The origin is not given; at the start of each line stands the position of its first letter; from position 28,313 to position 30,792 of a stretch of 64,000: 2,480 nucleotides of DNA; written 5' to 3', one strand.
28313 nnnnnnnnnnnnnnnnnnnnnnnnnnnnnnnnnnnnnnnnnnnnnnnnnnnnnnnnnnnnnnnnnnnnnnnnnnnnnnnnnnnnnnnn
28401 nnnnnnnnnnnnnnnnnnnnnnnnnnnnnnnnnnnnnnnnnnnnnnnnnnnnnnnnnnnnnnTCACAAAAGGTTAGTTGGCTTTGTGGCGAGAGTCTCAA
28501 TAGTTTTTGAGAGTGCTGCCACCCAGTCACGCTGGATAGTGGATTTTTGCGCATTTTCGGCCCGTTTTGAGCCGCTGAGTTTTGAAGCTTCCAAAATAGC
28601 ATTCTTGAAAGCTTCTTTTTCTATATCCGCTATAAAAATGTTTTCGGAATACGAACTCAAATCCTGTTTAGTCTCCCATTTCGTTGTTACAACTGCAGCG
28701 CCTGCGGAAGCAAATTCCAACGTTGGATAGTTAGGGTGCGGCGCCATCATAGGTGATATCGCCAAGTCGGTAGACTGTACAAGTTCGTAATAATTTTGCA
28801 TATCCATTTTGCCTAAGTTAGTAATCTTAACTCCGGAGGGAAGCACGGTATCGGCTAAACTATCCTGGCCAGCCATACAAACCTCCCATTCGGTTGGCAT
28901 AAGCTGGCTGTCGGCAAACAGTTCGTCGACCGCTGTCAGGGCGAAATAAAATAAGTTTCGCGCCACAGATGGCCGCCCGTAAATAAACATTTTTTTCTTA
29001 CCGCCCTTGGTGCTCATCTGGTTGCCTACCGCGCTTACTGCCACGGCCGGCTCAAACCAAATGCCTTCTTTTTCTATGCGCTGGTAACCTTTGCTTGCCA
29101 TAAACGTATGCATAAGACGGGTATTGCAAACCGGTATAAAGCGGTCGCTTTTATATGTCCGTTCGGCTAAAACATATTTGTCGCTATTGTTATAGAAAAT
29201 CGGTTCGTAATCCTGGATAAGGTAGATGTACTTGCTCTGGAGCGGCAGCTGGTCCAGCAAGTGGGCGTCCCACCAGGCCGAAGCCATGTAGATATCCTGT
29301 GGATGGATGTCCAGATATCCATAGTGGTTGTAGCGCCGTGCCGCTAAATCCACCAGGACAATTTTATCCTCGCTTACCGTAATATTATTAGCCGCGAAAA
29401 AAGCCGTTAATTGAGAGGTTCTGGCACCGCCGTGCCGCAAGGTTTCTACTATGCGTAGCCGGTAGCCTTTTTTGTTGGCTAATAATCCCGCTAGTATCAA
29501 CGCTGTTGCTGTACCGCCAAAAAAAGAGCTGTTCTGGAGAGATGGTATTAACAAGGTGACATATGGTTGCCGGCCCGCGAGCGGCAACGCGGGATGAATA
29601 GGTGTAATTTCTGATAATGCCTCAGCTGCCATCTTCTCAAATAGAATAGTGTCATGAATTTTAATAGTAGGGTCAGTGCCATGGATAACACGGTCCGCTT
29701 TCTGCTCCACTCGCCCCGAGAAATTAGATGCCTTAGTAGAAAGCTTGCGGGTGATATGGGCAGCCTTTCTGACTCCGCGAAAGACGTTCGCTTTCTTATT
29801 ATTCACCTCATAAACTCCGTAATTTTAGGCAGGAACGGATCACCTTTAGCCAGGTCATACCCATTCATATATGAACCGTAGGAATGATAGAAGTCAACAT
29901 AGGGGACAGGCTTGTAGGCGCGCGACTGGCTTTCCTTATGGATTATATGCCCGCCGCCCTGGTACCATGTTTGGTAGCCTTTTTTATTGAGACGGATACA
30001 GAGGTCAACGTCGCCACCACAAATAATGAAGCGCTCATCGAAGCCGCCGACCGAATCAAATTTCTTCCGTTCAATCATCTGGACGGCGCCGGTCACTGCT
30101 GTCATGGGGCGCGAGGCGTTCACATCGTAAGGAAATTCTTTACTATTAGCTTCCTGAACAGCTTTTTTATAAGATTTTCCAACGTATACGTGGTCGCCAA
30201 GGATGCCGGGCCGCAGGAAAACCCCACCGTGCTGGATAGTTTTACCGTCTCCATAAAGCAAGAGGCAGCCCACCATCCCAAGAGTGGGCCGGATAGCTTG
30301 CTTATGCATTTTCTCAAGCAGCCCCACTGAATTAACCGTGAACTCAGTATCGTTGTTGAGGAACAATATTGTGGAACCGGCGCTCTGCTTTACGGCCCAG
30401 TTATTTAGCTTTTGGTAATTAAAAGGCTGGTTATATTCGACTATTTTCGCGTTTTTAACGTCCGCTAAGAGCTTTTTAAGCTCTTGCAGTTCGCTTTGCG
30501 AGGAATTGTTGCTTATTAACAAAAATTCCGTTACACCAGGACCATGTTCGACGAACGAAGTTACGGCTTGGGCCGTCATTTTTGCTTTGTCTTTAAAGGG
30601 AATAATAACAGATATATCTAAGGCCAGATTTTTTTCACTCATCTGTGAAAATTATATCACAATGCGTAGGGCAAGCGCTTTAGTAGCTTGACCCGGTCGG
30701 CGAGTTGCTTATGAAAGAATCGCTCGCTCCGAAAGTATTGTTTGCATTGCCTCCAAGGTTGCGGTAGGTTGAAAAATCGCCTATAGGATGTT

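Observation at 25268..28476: Wzm/Wzt exporter with extended Wzt C-terminus followed by a coiled-coil methyltransferase: possible chain-terminator/ruler system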

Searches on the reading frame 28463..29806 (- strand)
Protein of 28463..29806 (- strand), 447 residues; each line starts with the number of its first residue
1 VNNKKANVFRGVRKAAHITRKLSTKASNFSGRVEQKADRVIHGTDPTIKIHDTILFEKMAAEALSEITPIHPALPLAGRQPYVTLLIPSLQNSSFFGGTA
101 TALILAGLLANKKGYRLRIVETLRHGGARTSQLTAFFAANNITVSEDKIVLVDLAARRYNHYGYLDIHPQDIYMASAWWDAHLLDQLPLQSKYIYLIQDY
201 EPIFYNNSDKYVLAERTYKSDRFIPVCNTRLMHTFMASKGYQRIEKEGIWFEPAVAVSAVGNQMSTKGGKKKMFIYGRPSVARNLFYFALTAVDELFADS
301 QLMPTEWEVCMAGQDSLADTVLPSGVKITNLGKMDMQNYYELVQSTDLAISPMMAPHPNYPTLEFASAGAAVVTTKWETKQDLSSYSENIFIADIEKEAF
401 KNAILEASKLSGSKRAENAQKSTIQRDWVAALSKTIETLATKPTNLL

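Call 3: search_protein_families(library=pfam, proteins=[window:28463-29806:-], max_evalue=0.01)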
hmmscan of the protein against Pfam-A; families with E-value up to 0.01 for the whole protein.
window:28463-29806:- (447 aa): 3 families
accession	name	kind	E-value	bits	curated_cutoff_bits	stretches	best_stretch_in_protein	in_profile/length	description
PF22772.2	WsaF_C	-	4.5e-38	130.5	27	1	271-404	1-132/133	WsaF, C-terminal domain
PF21374.3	WsaF_N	-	2.6e-22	80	27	1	84-229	3-155/156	WsaF, N-terminal domain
PF13692.12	Glyco_trans_1_4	-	0.00014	22.5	27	1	285-406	16-138/142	Glycosyl transferases group 1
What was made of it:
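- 28463..29806 (-): WsaF-like GT-B rhamnosyltransferase (447 aa), convergent with the MT gene and overlapping its 3' end by 14 bp. Carries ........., matching the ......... rhamnose signature of WsaF. WsaF_N E=3e-22 and WsaF_C E=5e-38 (call 3).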

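Call 4: search_protein_families(library=ncbifam, proteins=[window:28463-29806:-], max_evalue=0.01)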
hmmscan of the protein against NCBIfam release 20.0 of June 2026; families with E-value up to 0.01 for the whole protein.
window:28463-29806:- (447 aa): 0 families

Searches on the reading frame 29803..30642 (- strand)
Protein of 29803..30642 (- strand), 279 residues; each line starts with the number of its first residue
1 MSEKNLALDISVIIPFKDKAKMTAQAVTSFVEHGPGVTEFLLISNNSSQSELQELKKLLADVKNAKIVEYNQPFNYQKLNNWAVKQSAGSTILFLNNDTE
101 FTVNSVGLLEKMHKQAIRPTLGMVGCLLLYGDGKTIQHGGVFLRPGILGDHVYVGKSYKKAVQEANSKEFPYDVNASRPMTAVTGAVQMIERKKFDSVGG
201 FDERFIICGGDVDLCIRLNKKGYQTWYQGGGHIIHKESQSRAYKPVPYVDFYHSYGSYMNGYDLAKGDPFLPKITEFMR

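Call 3: search_protein_families(library=pfam, proteins=[window:29803-30642:-], max_evalue=0.01)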
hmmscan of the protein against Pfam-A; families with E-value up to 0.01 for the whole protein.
window:29803-30642:- (279 aa): 4 families
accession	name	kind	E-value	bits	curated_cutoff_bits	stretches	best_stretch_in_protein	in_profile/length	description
PF00535.33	Glycos_transf_2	-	2.8e-08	34.3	23.3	1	11-118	1-105/168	Glycosyl transferase family 2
PF10111.15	Glyco_tranf_2_2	-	1.1e-06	28.8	27.3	1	11-221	1-202/276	Glycosyltransferase like family 2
PF02709.20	Glyco_transf_7C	-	1.6e-05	24.9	23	1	177-225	13-62/78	N-terminal domain of galactosyltransferase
PF13632.12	Glyco_trans_2_3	-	0.00017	21.9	27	1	176-261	65-142/198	Glycosyl transferase family group 2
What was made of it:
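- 29803..30642 (-): GT2 glycosyltransferase (279 aa), a conserved member of the cassette. PF00535 (call 3).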

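Call 4: search_protein_families(library=ncbifam, proteins=[window:29803-30642:-], max_evalue=0.01)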
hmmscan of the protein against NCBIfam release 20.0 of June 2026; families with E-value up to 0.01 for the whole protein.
window:29803-30642:- (279 aa): 8 families
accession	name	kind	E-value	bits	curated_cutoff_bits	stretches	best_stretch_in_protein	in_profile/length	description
TIGR03965.1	mycofact_glyco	equivalog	1.2e-10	40.9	280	1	179-237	225-282/467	mycofactocin biosynthesis glycosyltransferase MftF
NF038299.1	EPS_HpsN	equivalog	1.8e-09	37.1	425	1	10-239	3-224/317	hormogonium polysaccharide biosynthesis glycosyltransferase HpsN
NF041875.1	EPS_EpsD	equivalog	1.3e-06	28.1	370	1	164-241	137-212/325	exopolysaccharide biosynthesis glycosyltransferase EpsD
TIGR04283.1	glyco_like_mftF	equivalog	3.8e-06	26.7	182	0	10-113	1-97/221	TIGR04283 family arsenosugar biosynthesis glycosyltransferase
TIGR01556.1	rhamnosyltran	subfamily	0.00028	20.2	200.55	0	188-236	153-201/281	rhamnosyltransferase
NF050050.1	ProtGlycPglI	equivalog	0.0014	18.1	500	1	10-116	4-111/306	GalNAc(5)-diNAcBac-PP-undecaprenol beta-1,3-glucosyltransferase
NF038302.1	EPS_HpsE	equivalog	0.0035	16.4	300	0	202-242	189-229/307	hormogonium polysaccharide biosynthesis glycosyltransferase HpsE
TIGR04017.1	WcaA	equivalog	0.0074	15.9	495.75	0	10-115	7-111/279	colanic acid biosynthesis glycosyltransferase WcaA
